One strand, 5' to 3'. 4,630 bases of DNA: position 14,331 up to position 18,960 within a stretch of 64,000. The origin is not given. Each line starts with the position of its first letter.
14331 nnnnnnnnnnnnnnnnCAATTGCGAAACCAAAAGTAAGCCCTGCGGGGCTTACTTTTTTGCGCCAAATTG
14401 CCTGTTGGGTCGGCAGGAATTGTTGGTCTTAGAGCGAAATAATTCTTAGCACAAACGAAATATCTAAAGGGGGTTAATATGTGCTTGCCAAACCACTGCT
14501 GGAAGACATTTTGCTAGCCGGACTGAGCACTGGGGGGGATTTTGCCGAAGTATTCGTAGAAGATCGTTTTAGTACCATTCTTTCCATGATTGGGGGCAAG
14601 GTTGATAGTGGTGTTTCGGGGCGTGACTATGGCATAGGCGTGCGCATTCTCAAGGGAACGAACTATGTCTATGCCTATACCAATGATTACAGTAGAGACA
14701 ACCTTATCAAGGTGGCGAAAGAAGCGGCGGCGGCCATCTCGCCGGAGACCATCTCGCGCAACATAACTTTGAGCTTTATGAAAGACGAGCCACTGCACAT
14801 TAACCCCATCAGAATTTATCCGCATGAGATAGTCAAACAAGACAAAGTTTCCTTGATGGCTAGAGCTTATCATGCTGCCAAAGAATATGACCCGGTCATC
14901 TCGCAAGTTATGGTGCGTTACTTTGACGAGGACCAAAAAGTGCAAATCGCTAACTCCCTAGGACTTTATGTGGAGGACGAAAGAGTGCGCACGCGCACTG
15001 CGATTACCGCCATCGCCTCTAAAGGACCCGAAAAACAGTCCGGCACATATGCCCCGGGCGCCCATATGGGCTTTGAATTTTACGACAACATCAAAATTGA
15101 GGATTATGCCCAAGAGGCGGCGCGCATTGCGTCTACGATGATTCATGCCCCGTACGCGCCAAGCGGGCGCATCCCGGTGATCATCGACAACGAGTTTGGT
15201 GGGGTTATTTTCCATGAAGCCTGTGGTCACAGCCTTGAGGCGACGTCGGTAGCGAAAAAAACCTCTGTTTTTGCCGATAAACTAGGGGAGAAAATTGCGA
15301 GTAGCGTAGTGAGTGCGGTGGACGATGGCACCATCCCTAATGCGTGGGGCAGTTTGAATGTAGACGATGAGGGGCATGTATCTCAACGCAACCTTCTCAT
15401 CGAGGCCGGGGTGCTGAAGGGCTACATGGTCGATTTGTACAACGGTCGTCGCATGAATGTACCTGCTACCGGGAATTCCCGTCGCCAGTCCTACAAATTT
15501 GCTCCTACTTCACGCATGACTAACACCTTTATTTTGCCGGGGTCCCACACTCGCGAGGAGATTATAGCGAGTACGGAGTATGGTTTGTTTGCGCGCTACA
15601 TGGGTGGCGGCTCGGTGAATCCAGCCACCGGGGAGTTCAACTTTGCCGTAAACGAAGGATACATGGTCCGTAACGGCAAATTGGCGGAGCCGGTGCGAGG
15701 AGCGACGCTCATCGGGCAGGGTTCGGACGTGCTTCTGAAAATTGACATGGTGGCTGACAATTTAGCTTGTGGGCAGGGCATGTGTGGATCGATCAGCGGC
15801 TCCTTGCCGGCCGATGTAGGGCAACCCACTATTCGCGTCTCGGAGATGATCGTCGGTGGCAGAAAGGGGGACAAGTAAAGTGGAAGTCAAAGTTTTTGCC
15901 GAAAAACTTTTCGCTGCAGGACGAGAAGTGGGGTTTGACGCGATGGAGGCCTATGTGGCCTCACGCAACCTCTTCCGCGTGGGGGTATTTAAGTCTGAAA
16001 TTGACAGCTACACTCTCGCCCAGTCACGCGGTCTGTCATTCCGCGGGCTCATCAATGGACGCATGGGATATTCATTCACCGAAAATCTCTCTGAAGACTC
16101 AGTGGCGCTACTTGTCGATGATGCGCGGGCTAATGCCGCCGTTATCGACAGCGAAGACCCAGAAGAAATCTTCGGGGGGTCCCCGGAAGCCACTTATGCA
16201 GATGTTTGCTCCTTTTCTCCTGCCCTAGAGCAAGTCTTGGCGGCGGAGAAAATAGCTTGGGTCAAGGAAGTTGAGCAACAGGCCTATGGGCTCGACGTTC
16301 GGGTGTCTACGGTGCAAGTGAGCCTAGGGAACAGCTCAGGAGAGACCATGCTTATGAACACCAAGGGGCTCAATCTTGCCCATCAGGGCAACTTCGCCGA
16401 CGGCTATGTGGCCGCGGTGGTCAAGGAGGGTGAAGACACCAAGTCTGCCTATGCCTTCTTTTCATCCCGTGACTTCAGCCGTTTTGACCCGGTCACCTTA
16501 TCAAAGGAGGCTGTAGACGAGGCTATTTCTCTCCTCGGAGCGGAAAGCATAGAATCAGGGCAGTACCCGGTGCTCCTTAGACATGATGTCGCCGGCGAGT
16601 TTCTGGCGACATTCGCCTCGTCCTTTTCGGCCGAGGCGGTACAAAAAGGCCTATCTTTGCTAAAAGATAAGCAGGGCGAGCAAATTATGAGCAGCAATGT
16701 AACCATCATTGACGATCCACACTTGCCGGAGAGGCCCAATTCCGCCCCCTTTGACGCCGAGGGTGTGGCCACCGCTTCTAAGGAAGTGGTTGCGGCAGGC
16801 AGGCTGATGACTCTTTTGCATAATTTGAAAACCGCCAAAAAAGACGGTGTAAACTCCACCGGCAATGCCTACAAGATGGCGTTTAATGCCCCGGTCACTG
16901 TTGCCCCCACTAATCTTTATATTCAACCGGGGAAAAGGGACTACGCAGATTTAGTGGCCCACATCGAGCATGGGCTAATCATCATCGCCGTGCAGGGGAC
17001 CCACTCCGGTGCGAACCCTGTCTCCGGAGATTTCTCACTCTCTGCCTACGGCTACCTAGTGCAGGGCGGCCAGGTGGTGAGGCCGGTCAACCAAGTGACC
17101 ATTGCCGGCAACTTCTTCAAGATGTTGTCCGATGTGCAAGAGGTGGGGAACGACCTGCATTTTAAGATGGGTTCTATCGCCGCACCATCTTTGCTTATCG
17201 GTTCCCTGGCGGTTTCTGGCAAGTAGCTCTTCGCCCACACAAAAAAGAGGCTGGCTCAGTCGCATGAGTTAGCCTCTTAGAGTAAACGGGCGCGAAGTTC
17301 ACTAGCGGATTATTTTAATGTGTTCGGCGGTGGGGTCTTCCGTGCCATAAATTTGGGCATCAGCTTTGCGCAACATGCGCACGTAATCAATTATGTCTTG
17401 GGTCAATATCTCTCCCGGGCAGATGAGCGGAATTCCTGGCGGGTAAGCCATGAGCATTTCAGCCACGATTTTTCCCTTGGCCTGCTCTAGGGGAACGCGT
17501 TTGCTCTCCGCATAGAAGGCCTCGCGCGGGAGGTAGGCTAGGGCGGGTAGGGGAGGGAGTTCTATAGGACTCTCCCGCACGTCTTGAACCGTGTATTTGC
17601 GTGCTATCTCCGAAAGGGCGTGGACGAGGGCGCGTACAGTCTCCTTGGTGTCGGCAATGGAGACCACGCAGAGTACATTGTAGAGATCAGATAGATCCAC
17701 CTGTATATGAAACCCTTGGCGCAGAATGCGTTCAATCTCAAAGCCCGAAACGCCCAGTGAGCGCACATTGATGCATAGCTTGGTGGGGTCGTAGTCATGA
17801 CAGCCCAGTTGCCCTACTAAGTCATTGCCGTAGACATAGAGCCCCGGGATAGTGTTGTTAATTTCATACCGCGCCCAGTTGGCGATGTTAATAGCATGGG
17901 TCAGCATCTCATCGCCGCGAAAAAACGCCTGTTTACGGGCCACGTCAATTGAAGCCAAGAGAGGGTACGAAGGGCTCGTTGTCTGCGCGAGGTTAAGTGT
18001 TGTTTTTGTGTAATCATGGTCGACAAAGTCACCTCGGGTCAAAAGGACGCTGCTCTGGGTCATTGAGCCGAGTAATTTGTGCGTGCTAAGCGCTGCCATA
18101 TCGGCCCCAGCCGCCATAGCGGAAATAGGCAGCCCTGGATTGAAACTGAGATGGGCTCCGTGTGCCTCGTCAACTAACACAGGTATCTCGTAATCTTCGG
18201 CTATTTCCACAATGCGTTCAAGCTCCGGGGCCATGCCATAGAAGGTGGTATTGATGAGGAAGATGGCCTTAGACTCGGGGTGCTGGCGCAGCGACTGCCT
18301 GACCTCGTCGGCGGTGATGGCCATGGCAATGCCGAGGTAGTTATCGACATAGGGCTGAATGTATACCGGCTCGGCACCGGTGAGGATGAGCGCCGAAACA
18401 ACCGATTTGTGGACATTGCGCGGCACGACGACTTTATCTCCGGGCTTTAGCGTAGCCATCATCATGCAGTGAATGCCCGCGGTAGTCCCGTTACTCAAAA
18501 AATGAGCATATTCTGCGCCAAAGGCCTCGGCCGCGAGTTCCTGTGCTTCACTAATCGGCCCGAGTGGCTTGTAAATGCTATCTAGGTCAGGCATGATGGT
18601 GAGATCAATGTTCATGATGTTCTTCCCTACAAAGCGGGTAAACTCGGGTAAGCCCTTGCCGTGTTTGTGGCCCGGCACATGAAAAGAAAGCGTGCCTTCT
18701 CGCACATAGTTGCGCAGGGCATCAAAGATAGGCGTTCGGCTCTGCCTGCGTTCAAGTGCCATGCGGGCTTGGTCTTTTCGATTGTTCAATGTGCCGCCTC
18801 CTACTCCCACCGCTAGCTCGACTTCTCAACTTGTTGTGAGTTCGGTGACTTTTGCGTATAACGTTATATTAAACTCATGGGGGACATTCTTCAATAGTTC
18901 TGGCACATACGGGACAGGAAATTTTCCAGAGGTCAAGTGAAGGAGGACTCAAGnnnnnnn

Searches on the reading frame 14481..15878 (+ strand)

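Call 87: search_protein_families(library=pfam, proteins=[window:14481-15878:+], max_evalue=0.00001)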
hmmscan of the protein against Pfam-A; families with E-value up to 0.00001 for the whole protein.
window:14481-15878:+ (465 aa): 3 families
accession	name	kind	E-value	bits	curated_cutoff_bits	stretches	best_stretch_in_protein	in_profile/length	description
PF19289.4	PmbA_TldD_3rd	-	1.5e-67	227.5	22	1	228-460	1-220/220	PmbA/TldA metallopeptidase C-terminal domain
PF19290.4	PmbA_TldD_2nd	-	3.1e-21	76.3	20.9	1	114-220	3-108/109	PmbA/TldA metallopeptidase central domain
PF01523.21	PmbA_TldD_1st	-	7.1e-16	58.6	20.9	1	22-85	1-64/65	PmbA/TldA metallopeptidase domain 1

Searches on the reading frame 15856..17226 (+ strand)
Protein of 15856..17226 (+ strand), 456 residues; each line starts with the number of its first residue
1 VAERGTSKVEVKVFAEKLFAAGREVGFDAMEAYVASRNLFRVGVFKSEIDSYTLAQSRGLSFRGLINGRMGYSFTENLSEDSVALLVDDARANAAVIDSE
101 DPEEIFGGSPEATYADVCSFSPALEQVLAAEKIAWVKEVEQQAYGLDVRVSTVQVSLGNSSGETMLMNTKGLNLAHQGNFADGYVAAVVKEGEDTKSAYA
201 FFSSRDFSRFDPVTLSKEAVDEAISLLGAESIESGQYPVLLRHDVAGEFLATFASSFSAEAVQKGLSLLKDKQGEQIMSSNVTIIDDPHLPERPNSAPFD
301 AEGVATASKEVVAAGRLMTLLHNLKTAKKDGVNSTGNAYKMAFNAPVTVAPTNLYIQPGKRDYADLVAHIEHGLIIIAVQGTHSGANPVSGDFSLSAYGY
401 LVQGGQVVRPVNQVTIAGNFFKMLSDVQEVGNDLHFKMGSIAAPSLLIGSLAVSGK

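Call 87: search_protein_families(library=pfam, proteins=[window:15856-17226:+], max_evalue=0.00001)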
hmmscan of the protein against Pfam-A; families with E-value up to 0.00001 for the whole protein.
window:15856-17226:+ (456 aa): 3 families
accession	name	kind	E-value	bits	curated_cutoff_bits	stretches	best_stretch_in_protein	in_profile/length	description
PF19289.4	PmbA_TldD_3rd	-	9.9e-76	254.2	22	1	234-455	1-220/220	PmbA/TldA metallopeptidase C-terminal domain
PF19290.4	PmbA_TldD_2nd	-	5.2e-14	53.1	20.9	1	124-227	3-109/109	PmbA/TldA metallopeptidase central domain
PF01523.21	PmbA_TldD_1st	-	1.1e-09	38.8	20.9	1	31-94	2-65/65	PmbA/TldA metallopeptidase domain 1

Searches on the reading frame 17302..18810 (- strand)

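Call 87: search_protein_families(library=pfam, proteins=[window:17302-18810:-], max_evalue=0.00001)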
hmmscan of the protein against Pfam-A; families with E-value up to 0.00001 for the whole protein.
window:17302-18810:- (502 aa): 7 families
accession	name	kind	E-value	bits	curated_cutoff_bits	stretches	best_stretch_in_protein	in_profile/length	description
PF01276.26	OKR_DC_1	-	1.2e-84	284.9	27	1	26-390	1-416/417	Orn/Lys/Arg decarboxylase, major domain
PF03711.20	OKR_DC_1_C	-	2e-15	57.7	24.2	1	390-489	15-119/132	Orn/Lys/Arg decarboxylase, C-terminal domain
PF01041.23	DegT_DnrJ_EryC1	-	9.1e-14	51.9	19.8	1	93-221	33-152/360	DegT/DnrJ/EryC1/StrS aminotransferase family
PF01212.27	Beta_elim_lyase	-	1e-11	45.1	27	1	88-312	36-240/288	Beta-eliminating lyase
PF00155.27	Aminotran_1_2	-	1.2e-11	44.8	19.7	1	86-220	44-191/361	Aminotransferase class I and II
PF00266.25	Aminotran_5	-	5.5e-09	35.9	21.5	1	87-248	46-204/371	Aminotransferase class-V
PF05889.19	SepSecS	-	9.6e-07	28.3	21.1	1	115-219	91-196/389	O-phosphoseryl-tRNA(Sec) selenium transferase, SepSecS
